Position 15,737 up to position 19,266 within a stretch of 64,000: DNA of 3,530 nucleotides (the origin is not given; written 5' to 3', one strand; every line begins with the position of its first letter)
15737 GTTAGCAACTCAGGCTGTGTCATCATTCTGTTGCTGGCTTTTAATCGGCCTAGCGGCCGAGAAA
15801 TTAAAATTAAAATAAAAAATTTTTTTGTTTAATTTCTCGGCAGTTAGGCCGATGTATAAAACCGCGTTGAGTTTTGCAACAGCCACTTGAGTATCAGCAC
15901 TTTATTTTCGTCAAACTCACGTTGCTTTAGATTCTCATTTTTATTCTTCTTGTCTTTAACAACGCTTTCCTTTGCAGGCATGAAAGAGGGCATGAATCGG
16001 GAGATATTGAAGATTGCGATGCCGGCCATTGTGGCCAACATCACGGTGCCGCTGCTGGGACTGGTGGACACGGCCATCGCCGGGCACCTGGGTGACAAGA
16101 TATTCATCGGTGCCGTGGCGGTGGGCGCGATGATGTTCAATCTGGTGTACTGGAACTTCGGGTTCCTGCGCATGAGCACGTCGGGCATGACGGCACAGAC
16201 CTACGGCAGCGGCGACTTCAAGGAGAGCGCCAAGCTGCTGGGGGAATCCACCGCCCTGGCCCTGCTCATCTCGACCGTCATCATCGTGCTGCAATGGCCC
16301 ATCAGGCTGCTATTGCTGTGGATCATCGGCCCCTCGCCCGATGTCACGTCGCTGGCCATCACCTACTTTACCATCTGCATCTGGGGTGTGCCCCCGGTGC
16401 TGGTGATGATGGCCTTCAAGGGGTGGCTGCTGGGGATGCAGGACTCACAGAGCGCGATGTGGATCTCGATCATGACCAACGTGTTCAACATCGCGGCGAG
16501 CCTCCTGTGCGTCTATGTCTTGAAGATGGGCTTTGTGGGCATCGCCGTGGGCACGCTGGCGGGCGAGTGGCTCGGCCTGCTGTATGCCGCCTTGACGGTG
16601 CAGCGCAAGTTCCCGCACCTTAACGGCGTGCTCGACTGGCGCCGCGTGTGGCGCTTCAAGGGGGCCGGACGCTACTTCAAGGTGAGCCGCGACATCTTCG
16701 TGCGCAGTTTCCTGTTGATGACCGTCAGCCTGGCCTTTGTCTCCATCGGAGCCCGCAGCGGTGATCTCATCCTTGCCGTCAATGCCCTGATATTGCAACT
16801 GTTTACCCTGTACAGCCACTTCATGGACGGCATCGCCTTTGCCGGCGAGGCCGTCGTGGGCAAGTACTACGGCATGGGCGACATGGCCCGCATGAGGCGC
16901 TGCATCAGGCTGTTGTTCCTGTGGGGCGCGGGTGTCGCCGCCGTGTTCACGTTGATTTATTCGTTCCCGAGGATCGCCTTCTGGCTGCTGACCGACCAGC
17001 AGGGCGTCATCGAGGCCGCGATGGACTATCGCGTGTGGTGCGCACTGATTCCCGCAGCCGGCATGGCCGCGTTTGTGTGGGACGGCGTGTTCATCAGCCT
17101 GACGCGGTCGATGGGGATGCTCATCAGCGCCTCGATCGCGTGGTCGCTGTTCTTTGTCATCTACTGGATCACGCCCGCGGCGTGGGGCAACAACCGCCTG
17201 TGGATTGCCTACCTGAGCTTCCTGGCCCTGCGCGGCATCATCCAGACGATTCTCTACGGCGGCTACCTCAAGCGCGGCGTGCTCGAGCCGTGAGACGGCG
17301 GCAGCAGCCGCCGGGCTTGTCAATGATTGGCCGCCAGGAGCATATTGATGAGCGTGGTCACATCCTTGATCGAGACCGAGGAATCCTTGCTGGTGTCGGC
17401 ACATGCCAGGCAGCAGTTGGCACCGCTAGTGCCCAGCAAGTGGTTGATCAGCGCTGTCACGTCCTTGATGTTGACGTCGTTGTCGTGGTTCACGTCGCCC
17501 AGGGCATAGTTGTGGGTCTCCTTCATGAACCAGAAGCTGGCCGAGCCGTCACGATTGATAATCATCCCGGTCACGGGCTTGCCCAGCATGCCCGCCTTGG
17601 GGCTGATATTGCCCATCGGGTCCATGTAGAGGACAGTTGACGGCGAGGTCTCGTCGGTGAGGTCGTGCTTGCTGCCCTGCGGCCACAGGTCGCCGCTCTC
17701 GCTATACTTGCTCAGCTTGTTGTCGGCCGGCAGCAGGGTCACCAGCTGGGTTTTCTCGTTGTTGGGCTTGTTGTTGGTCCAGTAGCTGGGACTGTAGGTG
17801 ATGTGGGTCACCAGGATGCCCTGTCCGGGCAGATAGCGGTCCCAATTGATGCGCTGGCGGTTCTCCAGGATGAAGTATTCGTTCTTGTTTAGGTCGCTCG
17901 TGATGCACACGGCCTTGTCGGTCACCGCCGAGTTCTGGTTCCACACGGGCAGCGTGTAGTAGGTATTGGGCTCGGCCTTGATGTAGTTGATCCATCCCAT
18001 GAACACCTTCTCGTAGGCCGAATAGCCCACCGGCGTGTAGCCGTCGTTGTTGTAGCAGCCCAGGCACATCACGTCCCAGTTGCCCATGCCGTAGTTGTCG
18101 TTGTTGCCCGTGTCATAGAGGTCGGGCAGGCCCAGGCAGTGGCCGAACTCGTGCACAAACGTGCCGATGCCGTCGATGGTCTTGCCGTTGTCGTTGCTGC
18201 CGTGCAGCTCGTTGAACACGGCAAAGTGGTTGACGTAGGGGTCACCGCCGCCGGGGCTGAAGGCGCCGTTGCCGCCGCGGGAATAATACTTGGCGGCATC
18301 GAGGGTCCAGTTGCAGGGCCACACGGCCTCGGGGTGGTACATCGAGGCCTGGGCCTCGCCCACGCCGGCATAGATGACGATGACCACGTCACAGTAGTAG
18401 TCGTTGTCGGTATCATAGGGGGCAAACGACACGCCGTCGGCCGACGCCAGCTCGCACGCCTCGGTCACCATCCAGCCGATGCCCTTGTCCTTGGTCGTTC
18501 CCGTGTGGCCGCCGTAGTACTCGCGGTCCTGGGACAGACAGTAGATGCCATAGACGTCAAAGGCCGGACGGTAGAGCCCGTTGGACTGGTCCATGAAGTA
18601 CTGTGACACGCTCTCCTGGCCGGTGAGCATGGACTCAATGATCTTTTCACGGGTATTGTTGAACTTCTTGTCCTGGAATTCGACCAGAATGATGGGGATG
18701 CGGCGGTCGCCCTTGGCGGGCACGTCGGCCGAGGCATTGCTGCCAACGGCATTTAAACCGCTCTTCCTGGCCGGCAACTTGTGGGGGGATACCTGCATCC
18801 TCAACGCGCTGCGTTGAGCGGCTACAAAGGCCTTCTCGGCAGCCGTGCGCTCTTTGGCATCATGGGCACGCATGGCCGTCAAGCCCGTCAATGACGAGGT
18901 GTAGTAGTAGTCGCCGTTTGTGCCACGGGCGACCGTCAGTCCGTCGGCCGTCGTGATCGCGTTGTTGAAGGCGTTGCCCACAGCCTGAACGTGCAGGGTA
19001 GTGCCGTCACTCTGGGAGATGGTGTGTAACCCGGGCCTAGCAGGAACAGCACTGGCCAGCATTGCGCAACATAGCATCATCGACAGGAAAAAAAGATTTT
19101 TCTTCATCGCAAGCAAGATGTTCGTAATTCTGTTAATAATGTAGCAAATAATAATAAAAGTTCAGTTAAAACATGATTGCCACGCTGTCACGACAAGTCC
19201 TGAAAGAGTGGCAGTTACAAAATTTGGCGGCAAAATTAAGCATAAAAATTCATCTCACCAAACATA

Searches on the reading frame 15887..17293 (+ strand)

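Call 45: search_protein_families(library=pfam, proteins=[window:15887-17293:+], max_evalue=0.0001)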
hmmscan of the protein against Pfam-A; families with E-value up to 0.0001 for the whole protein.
window:15887-17293:+ (468 aa): 1 family
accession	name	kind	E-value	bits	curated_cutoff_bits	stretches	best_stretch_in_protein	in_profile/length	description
PF01554.23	MatE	-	1.5e-34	119.5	24.9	2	46-204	1-158/161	MatE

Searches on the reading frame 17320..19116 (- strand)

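Call 45: search_protein_families(library=pfam, proteins=[window:17320-19116:-], max_evalue=0.0001)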
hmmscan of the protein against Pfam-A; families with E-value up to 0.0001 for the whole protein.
window:17320-19116:- (598 aa): 2 families
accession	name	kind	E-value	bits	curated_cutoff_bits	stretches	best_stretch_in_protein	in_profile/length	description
PF05547.17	Peptidase_M6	-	3.8e-11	43.2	22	1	165-373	65-285/294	Immune inhibitor A peptidase M6, catalytic domain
PF00404.24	Dockerin_1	-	3.6e-09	37.1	22.9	1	539-594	1-57/57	Dockerin type I domain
